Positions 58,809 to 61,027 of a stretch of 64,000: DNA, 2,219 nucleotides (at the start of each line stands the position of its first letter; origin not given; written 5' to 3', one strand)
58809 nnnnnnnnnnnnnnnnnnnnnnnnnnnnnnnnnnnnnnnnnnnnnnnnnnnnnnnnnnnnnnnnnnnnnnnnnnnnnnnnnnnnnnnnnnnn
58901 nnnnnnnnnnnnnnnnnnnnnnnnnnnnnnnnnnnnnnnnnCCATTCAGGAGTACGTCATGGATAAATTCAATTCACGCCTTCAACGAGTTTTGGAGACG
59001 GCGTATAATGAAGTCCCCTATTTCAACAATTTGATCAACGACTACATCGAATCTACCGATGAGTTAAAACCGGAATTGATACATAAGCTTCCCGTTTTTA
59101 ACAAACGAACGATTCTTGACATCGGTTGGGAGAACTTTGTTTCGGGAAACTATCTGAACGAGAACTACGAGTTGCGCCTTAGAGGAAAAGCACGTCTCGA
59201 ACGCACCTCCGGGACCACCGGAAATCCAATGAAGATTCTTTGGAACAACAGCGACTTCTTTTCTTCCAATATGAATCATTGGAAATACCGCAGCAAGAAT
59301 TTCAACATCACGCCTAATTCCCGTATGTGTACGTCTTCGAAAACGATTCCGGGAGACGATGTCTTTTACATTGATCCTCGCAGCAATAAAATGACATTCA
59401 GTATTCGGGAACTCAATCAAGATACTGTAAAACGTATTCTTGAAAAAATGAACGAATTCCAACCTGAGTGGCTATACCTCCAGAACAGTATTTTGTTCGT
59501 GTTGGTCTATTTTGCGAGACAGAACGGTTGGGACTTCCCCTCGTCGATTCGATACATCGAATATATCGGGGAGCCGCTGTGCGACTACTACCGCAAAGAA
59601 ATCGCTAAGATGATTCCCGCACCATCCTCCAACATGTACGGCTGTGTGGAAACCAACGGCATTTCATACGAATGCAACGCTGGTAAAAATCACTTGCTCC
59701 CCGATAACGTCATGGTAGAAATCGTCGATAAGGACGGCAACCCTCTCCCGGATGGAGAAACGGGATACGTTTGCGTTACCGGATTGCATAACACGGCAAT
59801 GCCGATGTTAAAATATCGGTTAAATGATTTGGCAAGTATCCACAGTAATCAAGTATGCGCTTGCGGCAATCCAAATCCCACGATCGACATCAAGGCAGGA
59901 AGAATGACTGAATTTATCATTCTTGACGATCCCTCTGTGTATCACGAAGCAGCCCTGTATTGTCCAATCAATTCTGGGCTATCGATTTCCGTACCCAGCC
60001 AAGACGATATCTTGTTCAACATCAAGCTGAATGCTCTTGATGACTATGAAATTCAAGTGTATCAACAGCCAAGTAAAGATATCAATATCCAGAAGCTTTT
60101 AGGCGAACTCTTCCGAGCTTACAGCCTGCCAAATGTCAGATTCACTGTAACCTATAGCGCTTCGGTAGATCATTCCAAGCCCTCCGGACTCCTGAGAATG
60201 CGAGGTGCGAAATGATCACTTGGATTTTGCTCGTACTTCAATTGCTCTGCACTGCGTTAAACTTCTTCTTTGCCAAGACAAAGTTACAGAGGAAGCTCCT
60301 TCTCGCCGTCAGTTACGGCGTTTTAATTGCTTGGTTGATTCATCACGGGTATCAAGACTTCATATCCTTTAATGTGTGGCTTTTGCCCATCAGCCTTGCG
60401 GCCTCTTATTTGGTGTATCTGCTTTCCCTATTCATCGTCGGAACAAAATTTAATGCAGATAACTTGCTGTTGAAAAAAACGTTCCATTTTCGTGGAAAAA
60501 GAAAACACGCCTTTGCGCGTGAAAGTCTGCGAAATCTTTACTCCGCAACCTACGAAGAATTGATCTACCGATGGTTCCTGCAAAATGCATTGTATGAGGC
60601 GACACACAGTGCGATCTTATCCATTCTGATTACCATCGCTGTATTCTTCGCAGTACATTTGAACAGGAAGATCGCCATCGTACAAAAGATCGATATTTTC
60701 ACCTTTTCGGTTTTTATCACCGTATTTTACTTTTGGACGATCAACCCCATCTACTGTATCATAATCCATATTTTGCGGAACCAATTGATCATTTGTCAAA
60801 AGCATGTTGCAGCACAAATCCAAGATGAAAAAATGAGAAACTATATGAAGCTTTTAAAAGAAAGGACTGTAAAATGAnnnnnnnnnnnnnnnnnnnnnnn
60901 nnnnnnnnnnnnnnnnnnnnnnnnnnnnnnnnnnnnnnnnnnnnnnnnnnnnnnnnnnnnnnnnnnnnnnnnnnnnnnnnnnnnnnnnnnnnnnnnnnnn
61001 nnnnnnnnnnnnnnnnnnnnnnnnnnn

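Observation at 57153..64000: Tightly coupled acyl-AMP ligase / ACP / PaaK-like ligase / CPBP protease / rSAM-SPASM / ABC transporter cluster with no visible precursor gene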

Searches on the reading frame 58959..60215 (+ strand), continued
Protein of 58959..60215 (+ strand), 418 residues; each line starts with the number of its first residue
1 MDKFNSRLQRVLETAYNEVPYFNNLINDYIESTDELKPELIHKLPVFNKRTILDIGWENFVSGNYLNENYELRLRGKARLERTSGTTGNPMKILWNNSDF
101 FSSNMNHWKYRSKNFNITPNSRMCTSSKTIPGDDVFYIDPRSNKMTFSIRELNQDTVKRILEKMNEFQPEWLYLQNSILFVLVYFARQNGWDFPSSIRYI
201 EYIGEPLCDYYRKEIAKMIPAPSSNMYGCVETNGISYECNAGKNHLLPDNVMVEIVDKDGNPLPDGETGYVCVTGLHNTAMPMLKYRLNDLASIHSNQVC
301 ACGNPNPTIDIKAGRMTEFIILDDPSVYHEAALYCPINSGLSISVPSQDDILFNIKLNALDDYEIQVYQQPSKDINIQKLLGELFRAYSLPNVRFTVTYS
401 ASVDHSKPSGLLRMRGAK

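Call 74: fold_search(model_id=the predicted structure, library=pdb)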
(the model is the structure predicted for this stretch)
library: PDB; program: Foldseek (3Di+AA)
matches with E <= 10: 1577; with E <= 0.001: 489
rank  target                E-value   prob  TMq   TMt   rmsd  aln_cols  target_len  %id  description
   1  4r1m_A                1.2e-21  1.00  0.61  0.59  10.2       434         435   21  Crystal structure of a Putative Acyl-CoA ligase (BT_0428) from Bacteroides thetaiotaomicron VPI-5482 at 2.48 A resolut (released 2014-08-27)
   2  4r1m_B                3.1e-21  1.00  0.61  0.60   8.6       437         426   22  Crystal structure of a Putative Acyl-CoA ligase (BT_0428) from Bacteroides thetaiotaomicron VPI-5482 at 2.48 A resolut (released 2014-08-27)
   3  4r1m_C                3.1e-21  1.00  0.58  0.57  10.3       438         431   21  Crystal structure of a Putative Acyl-CoA ligase (BT_0428) from Bacteroides thetaiotaomicron VPI-5482 at 2.48 A resolut (released 2014-08-27)
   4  4r1l_C                4.4e-21  1.00  0.58  0.56  10.3       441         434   21  Crystal structure of a Putative Acyl-CoA ligase (BT_0428) from Bacteroides thetaiotaomicron VPI-5482 at 2.42 A resolut (released 2014-08-27)
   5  2y27_B                5.5e-21  1.00  0.60  0.59   8.4       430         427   18  crystal structure of PaaK1 in complex with ATP from Burkholderia cenocepacia (released 2011-05-04)
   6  2y27_A                6.6e-21  1.00  0.60  0.59   8.4       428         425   18  crystal structure of PaaK1 in complex with ATP from Burkholderia cenocepacia (released 2011-05-04)
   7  4rvo_B                6.6e-21  1.00  0.61  0.60   8.4       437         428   21  Crystal structure of a Putative Acyl-CoA ligase (BT_0428) from Bacteroides thetaiotaomicron VPI-5482 at 2.41 A resolut (released 2014-12-31)
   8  4r1l_A                6.6e-21  1.00  0.60  0.58  10.2       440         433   21  Crystal structure of a Putative Acyl-CoA ligase (BT_0428) from Bacteroides thetaiotaomicron VPI-5482 at 2.42 A resolut (released 2014-08-27)
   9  4rvo_D                7.0e-21  1.00  0.60  0.59   8.5       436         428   20  Crystal structure of a Putative Acyl-CoA ligase (BT_0428) from Bacteroides thetaiotaomicron VPI-5482 at 2.41 A resolut (released 2014-12-31)
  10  4rvn_B                7.4e-21  1.00  0.60  0.59   8.4       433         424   22  Crystal structure of a Putative Acyl-CoA ligase (BT_0428) from Bacteroides thetaiotaomicron VPI-5482 at 2.20 A resolut (released 2015-01-21)
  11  4r1m_D                8.3e-21  1.00  0.60  0.59   8.6       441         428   21  Crystal structure of a Putative Acyl-CoA ligase (BT_0428) from Bacteroides thetaiotaomicron VPI-5482 at 2.48 A resolut (released 2014-08-27)
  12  4r1l_B                9.4e-21  1.00  0.60  0.60   8.4       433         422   21  Crystal structure of a Putative Acyl-CoA ligase (BT_0428) from Bacteroides thetaiotaomicron VPI-5482 at 2.42 A resolut (released 2014-08-27)
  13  9s45_D                1.1e-20  1.00  0.56  0.58   8.5       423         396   17  ClxA from Clostridium cavendishii in complex with 3-amino,4-hydroxybenzoic acid and its adenylate (released 2026-03-18)
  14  4rvn_D                2.1e-20  1.00  0.59  0.58   8.6       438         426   21  Crystal structure of a Putative Acyl-CoA ligase (BT_0428) from Bacteroides thetaiotaomicron VPI-5482 at 2.20 A resolut (released 2015-01-21)
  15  9s3l_A                3.4e-20  1.00  0.56  0.58   8.0       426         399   17  ClxA from Clostridium cavendishii (apo) (released 2025-11-19)
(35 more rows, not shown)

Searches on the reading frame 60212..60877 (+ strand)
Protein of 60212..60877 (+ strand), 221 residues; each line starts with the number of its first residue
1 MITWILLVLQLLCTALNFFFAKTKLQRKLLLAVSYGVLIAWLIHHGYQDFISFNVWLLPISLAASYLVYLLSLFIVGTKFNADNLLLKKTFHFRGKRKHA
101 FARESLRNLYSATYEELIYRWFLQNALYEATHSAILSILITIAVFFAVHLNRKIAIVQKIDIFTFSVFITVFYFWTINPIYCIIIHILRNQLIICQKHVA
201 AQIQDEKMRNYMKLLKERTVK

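Call 3: search_protein_families(library=pfam, proteins=[window:60212-60877:+], max_evalue=0.01)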
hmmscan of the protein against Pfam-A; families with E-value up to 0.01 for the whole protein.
window:60212-60877:+ (221 aa): 1 family
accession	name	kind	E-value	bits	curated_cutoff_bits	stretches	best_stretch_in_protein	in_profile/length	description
PF02517.21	Rce1-like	-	1.1e-10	42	22.4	1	109-190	13-91/93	Type II CAAX prenyl endopeptidase Rce1-like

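Call 4: search_protein_families(library=ncbifam, proteins=[window:60212-60877:+], max_evalue=0.01)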
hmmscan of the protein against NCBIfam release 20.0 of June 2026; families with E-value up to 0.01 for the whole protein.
window:60212-60877:+ (221 aa): 1 family
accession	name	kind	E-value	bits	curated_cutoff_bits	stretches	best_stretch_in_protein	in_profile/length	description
NF033192.3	CPBP_JDVT_MrtJ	equivalog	0.00012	22.7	75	1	113-195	10-97/98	JDVT-CTERM system glutamic-type intramembrane protease MrtJ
